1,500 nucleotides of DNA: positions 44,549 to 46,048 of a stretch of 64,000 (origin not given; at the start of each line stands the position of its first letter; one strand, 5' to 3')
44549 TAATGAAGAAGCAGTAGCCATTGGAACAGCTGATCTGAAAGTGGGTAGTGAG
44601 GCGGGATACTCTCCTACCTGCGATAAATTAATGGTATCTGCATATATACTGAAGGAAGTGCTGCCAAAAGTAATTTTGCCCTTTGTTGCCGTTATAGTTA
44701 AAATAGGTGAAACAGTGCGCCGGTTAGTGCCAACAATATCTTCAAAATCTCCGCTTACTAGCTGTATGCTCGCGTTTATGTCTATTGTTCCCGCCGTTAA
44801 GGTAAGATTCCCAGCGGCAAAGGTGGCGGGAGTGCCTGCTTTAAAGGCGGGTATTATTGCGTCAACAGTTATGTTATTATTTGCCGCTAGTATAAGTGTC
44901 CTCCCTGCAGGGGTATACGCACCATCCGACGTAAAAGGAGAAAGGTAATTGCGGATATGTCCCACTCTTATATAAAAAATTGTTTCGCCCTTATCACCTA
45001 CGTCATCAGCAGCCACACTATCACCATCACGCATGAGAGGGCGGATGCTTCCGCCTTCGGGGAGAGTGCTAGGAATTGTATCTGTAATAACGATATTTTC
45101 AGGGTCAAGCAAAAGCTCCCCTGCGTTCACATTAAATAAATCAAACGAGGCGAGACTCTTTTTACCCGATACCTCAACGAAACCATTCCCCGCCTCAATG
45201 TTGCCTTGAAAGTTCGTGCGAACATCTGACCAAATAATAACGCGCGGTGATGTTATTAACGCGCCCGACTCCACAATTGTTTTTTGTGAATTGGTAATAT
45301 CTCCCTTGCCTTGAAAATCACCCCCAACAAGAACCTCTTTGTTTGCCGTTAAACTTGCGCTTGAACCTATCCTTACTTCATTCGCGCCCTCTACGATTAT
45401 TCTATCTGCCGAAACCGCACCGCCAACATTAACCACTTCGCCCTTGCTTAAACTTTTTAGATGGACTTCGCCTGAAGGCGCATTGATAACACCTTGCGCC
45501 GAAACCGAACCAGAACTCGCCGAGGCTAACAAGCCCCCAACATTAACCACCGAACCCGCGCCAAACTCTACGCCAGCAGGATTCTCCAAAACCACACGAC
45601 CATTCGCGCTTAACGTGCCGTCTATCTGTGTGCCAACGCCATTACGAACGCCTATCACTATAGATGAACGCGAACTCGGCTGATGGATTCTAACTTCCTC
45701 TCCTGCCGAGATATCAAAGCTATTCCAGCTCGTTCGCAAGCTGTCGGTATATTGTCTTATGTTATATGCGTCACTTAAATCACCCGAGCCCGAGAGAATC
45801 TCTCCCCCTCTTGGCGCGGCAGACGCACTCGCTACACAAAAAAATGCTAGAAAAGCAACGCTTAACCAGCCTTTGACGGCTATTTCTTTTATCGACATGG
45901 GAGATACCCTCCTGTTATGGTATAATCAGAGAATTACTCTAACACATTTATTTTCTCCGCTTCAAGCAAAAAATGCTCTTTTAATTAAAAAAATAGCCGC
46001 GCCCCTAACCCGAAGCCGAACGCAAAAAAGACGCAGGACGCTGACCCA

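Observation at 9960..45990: Tandem pair of ~18-kb genes encoding 5,897- and 6,030-aa TPS-domain exoproteins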

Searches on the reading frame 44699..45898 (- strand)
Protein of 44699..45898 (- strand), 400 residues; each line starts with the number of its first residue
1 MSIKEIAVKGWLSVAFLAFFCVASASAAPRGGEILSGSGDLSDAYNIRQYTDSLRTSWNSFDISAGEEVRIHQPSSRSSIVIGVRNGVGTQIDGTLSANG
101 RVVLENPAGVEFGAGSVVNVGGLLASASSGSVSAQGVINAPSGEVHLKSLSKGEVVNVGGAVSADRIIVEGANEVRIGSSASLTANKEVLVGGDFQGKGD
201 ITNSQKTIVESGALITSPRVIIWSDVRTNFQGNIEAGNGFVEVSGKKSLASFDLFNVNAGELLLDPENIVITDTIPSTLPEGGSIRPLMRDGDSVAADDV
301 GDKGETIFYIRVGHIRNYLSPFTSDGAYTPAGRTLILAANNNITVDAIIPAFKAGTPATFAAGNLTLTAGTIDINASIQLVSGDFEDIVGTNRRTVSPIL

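Call 16: find_homologous_proteins(query=window:44753-45898:-)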
Query seq(382 aa) (382 aa): 111 proteins with E <= 0.001 among 8000 candidates.
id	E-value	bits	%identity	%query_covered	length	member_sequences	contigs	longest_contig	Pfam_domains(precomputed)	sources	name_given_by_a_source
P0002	1.2e-145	503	99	65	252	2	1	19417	PF05860.20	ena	-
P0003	1.5e-100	355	56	96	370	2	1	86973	PF05860.20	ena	-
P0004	1.9e-91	325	67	64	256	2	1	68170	PF05860.20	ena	-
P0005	1.1e-58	217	55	67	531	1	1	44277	-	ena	-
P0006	6.3e-45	172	36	73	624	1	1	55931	PF05860.20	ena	-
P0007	1.8e-42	164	44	39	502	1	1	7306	PF05860.20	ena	-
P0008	1.2e-41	161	43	37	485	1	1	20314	PF05860.20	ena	-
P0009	5.8e-41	159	47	35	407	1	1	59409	PF05860.20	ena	-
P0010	4.6e-40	156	44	35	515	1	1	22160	PF05860.20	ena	-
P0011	8.7e-40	155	36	92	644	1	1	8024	PF05860.20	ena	-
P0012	1.3e-19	89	41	33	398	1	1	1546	PF05860.20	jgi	jgi:filamentous hemagglutinin family protein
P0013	3.7e-19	87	37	32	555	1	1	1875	PF05860.20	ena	-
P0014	1.1e-18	86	31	53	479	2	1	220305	PF05860.20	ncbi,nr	ncbi:MAG: filamentous hemagglutinin N-terminal domain-containing protein [Gammaproteobacteria bacter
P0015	7.1e-18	83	38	45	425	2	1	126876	PF05860.20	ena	-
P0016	2.0e-17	81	42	28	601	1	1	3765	PF13018.12,PF05860.20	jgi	jgi:filamentous hemagglutinin family protein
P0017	4.2e-17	80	34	46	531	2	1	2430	PF05860.20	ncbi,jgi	-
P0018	9.0e-17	79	31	86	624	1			PF05860.20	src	-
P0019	1.9e-16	78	41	34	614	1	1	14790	PF05860.20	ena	-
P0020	2.4e-16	78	35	43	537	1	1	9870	PF13018.12,PF05860.20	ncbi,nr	ncbi:MAG TPA: filamentous hemagglutinin N-terminal domain-containing protein, partial [Methylophilac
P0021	3.9e-16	77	30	46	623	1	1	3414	PF05860.20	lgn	-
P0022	4.9e-16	77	29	70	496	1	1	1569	PF13018.12,PF05860.20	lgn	-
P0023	2.0e-15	75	30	55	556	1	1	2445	PF05787.20,PF13018.12,PF05860.20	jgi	jgi:filamentous hemagglutinin family protein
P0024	3.0e-15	74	34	40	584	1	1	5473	PF05860.20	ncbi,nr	ncbi:MAG: hemagglutinin [Desulfuromonas sp.]|nr:MAG: hemagglutinin [Desulfuromonas sp.]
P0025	1.9e-14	72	36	50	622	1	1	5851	PF05860.20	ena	-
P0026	5.1e-14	70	40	24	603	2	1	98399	PF05860.20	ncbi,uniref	ncbi:two-partner secretion domain-containing protein, partial [Curvibacter delicatus]|uniref:two-par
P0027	1.3e-13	69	41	28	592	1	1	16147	PF05860.20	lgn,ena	-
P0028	1.4e-13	69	31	42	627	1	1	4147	PF05860.20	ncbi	ncbi:MAG TPA: filamentous hemagglutinin N-terminal domain-containing protein, partial [Gammaproteoba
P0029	1.7e-13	69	41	39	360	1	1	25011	PF05860.20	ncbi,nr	ncbi:MAG: filamentous hemagglutinin N-terminal domain-containing protein, partial [Ramlibacter sp.]|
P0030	1.9e-13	68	46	26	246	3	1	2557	PF05860.20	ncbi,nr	ncbi:MAG TPA: filamentous hemagglutinin N-terminal domain-containing protein [Candidatus Omnitrophot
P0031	4.2e-13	67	27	86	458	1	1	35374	PF05860.20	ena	-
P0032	4.6e-13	67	43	26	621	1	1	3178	PF05860.20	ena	-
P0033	9.6e-13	66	40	31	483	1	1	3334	PF05860.20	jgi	jgi:filamentous hemagglutinin family protein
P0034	1.1e-12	66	34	37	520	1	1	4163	PF05860.20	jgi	-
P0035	1.4e-12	65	37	38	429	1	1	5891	PF05860.20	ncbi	ncbi:MAG TPA: filamentous hemagglutinin N-terminal domain-containing protein, partial [Phycisphaerae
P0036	1.5e-12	65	35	31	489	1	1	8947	PF13018.12,PF05860.20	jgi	-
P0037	2.5e-12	65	44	26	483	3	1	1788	PF05860.20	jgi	jgi:filamentous hemagglutinin family protein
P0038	2.9e-12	64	40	30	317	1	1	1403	PF05860.20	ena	-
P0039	8.1e-12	63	32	52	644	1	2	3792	PF05860.20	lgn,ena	-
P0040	9.9e-12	63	38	35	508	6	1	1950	PF13018.12,PF05860.20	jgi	jgi:filamentous hemagglutinin family protein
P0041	1.0e-11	63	31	57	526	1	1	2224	PF13018.12,PF05860.20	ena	-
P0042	1.1e-11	63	32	67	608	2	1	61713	PF05860.20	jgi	jgi:filamentous hemagglutinin family protein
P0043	1.5e-11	62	43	26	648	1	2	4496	PF05860.20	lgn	-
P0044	2.6e-11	61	34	57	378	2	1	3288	PF13018.12,PF05860.20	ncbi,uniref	ncbi:filamentous hemagglutinin N-terminal domain-containing protein, partial [Polaromonas sp.]|unire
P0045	2.9e-11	61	38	27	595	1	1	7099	PF05860.20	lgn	-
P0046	3.4e-11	61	43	26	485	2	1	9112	PF05860.20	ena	-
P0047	3.4e-11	61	41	25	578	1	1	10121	PF05860.20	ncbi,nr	ncbi:MAG: filamentous hemagglutinin N-terminal domain-containing protein, partial [Burkholderiales b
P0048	3.5e-11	61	37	37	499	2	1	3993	PF13018.12,PF05860.20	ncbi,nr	ncbi:MAG: filamentous hemagglutinin family outer membrane protein, partial [Betaproteobacteria bacte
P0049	3.8e-11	61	32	40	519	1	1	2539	PF05860.20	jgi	jgi:filamentous hemagglutinin family protein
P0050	3.9e-11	61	41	27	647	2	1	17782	PF05860.20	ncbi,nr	ncbi:MAG: filamentous hemagglutinin N-terminal domain-containing protein, partial [Polaromonas sp.]|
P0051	5.1e-11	60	36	46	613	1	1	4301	PF05860.20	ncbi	ncbi:MAG: two-partner secretion domain-containing protein, partial [Leptospirales bacterium]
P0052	7.6e-11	60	43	27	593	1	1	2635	PF05860.20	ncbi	ncbi:MAG: filamentous hemagglutinin N-terminal domain-containing protein, partial [Anaerolineales ba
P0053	1.1e-10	59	36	37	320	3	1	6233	PF05860.20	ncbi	ncbi:MAG: filamentous hemagglutinin N-terminal domain-containing protein, partial [Polaromonas sp.]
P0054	1.2e-10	59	42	29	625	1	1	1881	PF05860.20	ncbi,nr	ncbi:MAG: filamentous hemagglutinin N-terminal domain-containing protein, partial [Candidatus Eremio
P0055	1.4e-10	59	38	35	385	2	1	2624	PF13018.12,PF05860.20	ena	-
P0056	1.4e-10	59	38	36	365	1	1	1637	PF13018.12,PF05860.20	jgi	-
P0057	1.5e-10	59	43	27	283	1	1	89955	PF05860.20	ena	-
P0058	1.8e-10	59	46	29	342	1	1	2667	PF05860.20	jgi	jgi:filamentous hemagglutinin family protein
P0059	1.8e-10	59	31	67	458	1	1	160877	PF05860.20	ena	-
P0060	2.5e-10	58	36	33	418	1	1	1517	PF05860.20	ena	-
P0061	2.7e-10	58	45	21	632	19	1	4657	PF05860.20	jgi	jgi:filamentous hemagglutinin family protein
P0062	2.9e-10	58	30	56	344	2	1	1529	PF05860.20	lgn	-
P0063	3.5e-10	58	40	26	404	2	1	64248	PF05860.20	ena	-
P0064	3.8e-10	57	38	33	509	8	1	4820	PF05860.20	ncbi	-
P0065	3.9e-10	57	27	71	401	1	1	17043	PF05860.20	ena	-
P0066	5.0e-10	57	28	68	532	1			PF05860.20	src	-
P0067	5.1e-10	57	35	43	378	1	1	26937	PF05860.20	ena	-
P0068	6.0e-10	57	35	50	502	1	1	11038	PF13018.12,PF05860.20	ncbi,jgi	ncbi:MAG: filamentous hemagglutinin N-terminal domain-containing protein [Burkholderiales bacterium]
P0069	7.9e-10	56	42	25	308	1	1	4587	PF05860.20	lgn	-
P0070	1.3e-9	56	28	55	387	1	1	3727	PF05860.20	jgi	jgi:filamentous hemagglutinin family protein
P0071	2.1e-9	55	41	23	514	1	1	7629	PF05860.20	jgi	jgi:filamentous hemagglutinin family protein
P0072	2.1e-9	55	50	21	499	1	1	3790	PF05860.20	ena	-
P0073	2.3e-9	55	43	27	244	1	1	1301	PF05860.20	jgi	jgi:filamentous hemagglutinin family protein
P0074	2.4e-9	55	44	26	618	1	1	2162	PF05860.20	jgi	jgi:filamentous hemagglutinin family protein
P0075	3.1e-9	54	28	71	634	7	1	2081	PF05860.20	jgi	-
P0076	3.5e-9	54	38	22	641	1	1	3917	PF05860.20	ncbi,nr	ncbi:MAG: filamentous hemagglutinin N-terminal domain-containing protein, partial [Planctomycetes ba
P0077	3.6e-9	54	42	26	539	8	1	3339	PF05860.20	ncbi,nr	ncbi:MAG TPA: filamentous hemagglutinin N-terminal domain-containing protein, partial [Burkholderial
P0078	4.3e-9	54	36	27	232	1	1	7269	PF05860.20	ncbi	-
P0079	4.8e-9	54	42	27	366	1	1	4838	PF05860.20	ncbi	ncbi:MAG: filamentous hemagglutinin N-terminal domain-containing protein, partial [Paracoccaceae bac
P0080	5.6e-9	54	37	26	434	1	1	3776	PF13018.12,PF05860.20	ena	-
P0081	1.3e-8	52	34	33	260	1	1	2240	PF13018.12,PF05860.20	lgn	-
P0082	4.3e-8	51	42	28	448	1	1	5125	PF05860.20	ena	-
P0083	5.2e-8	50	41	29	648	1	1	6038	PF05860.20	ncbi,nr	ncbi:MAG: filamentous hemagglutinin family outer membrane protein, partial [Ramlibacter sp.]|nr:fila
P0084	5.9e-8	50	36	32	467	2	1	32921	PF13018.12,PF05860.20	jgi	jgi:filamentous hemagglutinin family protein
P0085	7.2e-8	50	36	30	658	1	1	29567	PF13018.12,PF05860.20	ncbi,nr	ncbi:MAG: filamentous hemagglutinin N-terminal domain-containing protein, partial [Sulfuritalea sp.]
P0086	7.5e-8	50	36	37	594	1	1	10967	PF13018.12,PF05860.20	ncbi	-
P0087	7.8e-8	50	29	66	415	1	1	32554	PF05860.20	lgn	-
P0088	7.8e-8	50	28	70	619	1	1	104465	PF05860.20,PF03865.20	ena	-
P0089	1.1e-7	49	42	29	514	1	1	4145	PF13018.12,PF05860.20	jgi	jgi:filamentous hemagglutinin family protein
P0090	1.2e-7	49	36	31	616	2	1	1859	PF05860.20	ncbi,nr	ncbi:MAG: filamentous hemagglutinin N-terminal domain-containing protein, partial [Polaromonas sp.]|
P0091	1.3e-7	49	37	28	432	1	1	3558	PF13018.12,PF05860.20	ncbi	ncbi:MAG: filamentous hemagglutinin N-terminal domain-containing protein, partial [Burkholderiales b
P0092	2.3e-7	48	37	27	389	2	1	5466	PF05860.20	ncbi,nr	ncbi:MAG TPA: filamentous hemagglutinin N-terminal domain-containing protein, partial [Xanthobactera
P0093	2.8e-7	48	26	64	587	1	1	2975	PF05860.20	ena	-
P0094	4.7e-7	47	38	27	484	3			PF05860.20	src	-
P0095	6.2e-7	47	30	43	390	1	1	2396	PF05860.20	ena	-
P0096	1.2e-6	46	41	24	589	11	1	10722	PF05860.20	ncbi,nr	ncbi:filamentous hemagglutinin N-terminal domain-containing protein [Opitutales bacterium]|nr:filame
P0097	1.3e-6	46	37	27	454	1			PF05860.20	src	-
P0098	2.7e-6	45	37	26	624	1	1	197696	PF05860.20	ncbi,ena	-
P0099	2.8e-6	45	37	32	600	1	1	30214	PF05860.20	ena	-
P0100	3.1e-6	45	39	26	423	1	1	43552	PF05860.20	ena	-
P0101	3.6e-6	44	43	22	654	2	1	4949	PF05860.20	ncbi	-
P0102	3.6e-6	44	34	25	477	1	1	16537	PF05860.20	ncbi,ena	-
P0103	3.9e-6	44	28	48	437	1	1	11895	PF05860.20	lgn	-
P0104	4.6e-6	44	37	32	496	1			PF13018.12,PF05860.20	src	-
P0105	2.2e-5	42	31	34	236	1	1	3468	PF05860.20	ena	-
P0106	2.3e-5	42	32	36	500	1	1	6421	PF05860.20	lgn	-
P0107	2.9e-5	41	39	32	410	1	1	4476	PF05860.20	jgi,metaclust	metaclust:\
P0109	3.2e-5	41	35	26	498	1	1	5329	PF13018.12,PF05860.20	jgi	-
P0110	9.5e-5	40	35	28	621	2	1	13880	PF05860.20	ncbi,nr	ncbi:MAG: filamentous hemagglutinin N-terminal domain-containing protein [Alphaproteobacteria bacter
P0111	1.1e-4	39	34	29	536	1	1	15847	PF05860.20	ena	-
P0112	1.3e-4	39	31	46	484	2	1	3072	PF05860.20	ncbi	ncbi:MAG: filamentous hemagglutinin N-terminal domain-containing protein, partial [Kiritimatiellia b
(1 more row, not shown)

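Call 18: find_encoding_contigs(protein=P0002, flank=10000, max_places=3)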
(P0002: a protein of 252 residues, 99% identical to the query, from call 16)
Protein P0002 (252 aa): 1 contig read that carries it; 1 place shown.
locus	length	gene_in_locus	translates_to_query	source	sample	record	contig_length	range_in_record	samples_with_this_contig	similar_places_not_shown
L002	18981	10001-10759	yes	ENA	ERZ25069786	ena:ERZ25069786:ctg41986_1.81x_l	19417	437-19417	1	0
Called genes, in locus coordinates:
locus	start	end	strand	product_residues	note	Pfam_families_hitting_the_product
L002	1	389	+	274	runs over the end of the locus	?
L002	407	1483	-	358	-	PF03969:AFG1_ATPase, PF00308:Bac_DnaA (faint)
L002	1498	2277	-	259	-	PF13085:Fer2_3, PF13183:Fer4_8, PF13237:Fer4_10, PF13534:Fer4_17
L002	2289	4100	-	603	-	PF00890:FAD_binding_2, PF02910:Succ_DH_flav_C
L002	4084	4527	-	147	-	PF01127:Sdh_cyt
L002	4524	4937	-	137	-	PF01127:Sdh_cyt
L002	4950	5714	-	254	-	PF00248:Aldo_ket_red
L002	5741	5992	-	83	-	PF00248:Aldo_ket_red (weak)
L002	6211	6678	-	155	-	PF25182:NonGDSL, PF00657:Lipase_GDSL, PF13472:Lipase_GDSL_2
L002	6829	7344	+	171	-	PF00005:ABC_tran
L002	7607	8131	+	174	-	-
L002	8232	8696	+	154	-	-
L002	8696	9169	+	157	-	-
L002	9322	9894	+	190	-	PF02687:FtsX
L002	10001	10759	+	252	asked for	PF05860:TPS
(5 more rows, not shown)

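Call 19: find_encoding_contigs(protein=P0004, flank=10000, max_places=3)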
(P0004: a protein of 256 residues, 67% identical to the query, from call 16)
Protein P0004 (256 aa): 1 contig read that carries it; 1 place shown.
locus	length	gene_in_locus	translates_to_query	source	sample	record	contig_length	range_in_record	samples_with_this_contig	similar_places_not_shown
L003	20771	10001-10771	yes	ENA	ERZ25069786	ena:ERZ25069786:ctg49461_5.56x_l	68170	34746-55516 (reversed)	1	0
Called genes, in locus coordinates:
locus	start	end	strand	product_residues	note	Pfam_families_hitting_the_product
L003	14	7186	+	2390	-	PF05860:TPS, PF10162:G8 (faint)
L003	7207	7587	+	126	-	-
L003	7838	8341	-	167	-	-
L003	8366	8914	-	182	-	-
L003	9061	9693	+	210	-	-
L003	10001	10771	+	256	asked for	PF05860:TPS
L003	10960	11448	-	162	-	-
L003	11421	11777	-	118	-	-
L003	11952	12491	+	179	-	-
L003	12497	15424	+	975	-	PF10162:G8 (faint)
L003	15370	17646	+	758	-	-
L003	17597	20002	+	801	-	-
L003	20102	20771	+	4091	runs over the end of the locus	PF05860:TPS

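Call 20: find_encoding_contigs(protein=P0005, flank=10000, max_places=3)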
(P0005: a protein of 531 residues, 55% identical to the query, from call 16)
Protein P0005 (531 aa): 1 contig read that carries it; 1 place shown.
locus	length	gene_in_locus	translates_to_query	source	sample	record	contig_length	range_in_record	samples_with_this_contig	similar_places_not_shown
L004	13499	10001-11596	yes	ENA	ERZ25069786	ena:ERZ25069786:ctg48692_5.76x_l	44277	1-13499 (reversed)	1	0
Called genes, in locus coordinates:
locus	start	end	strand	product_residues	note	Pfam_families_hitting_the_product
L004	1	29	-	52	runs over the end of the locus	-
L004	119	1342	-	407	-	PF13609:Porin_4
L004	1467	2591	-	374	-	PF13609:Porin_4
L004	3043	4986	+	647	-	PF00317:Ribonuc_red_lgN, PF02867:Ribonuc_red_lgC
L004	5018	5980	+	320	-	PF00268:Ribonuc_red_sm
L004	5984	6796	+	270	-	PF00106:adh_short, PF08659:KR, PF13561:adh_short_C2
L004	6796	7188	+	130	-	PF00903:Glyoxalase, PF18029:Glyoxalase_6 (faint)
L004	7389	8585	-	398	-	PF00108:Thiolase_N, PF02803:Thiolase_C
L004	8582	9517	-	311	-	PF00378:ECH_1, PF16113:ECH_2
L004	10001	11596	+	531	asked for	-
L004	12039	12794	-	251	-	-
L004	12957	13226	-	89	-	-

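Call 43: search_solved_structures(query=window:44699-45898:-, max_evalue=1, show_alignments=1)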
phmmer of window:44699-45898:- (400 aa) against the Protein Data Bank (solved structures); distinct sequences matched with E-value up to 1: 6.
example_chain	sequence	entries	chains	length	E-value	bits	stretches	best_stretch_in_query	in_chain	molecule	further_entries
8cpk_A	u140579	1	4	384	1.7e-19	73.3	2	25-189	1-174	EtpA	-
4i84_A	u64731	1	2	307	2.4e-14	56.3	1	29-246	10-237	Heme/hemopexin-binding protein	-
8vba_A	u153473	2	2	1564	3.6e-14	55.8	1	23-189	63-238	EtpA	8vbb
4rm6_A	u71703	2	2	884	9.6e-14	54.4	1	25-245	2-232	Heme/hemopexin-binding protein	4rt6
2odl_A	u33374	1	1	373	8.6e-09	38.1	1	47-160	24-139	Adhesin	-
6m0p_B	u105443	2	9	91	0.95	11.6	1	341-373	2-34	Uncharacterized protein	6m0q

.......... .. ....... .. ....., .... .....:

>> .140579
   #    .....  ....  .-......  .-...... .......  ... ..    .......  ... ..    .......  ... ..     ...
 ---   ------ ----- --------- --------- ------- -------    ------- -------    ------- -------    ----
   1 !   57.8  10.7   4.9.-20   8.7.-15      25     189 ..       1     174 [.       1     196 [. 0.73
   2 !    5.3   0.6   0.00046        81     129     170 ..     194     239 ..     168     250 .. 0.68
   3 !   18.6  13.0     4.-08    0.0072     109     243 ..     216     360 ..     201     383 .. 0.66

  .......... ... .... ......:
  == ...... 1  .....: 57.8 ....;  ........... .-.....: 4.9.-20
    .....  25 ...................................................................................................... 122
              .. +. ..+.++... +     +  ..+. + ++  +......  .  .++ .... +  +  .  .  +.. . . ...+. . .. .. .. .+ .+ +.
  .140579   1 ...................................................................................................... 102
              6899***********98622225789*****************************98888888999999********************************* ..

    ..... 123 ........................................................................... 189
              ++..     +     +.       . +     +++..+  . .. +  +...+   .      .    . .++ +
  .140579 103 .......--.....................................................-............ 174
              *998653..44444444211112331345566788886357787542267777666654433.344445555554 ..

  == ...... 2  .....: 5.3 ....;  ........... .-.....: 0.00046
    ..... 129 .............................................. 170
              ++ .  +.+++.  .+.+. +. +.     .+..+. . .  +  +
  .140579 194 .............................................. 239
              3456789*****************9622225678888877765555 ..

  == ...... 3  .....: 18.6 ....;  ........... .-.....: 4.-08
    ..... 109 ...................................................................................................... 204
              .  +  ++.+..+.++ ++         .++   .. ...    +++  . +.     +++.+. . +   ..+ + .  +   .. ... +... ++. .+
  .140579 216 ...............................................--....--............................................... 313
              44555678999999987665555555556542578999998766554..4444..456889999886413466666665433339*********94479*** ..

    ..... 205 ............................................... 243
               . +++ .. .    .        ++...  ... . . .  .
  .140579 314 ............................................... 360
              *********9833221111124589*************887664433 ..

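Call 84: search_protein_families(library=pfam, proteins=[window:44699-45898:-], max_evalue=10)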
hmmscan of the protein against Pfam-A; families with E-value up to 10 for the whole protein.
window:44699-45898:- (400 aa): 3 families
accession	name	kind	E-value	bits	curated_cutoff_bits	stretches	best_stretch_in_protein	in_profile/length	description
PF05860.19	TPS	-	2e-13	51.3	33.5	1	46-227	24-209/252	TPS secretion domain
PF23924.1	DUF7263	-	0.034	14.2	27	1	31-113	96-176/222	Family of unknown function (DUF7263)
PF05594.20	Fil_haemagg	-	0.14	13.3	21.5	3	177-217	24-64/72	Haemagglutinin repeat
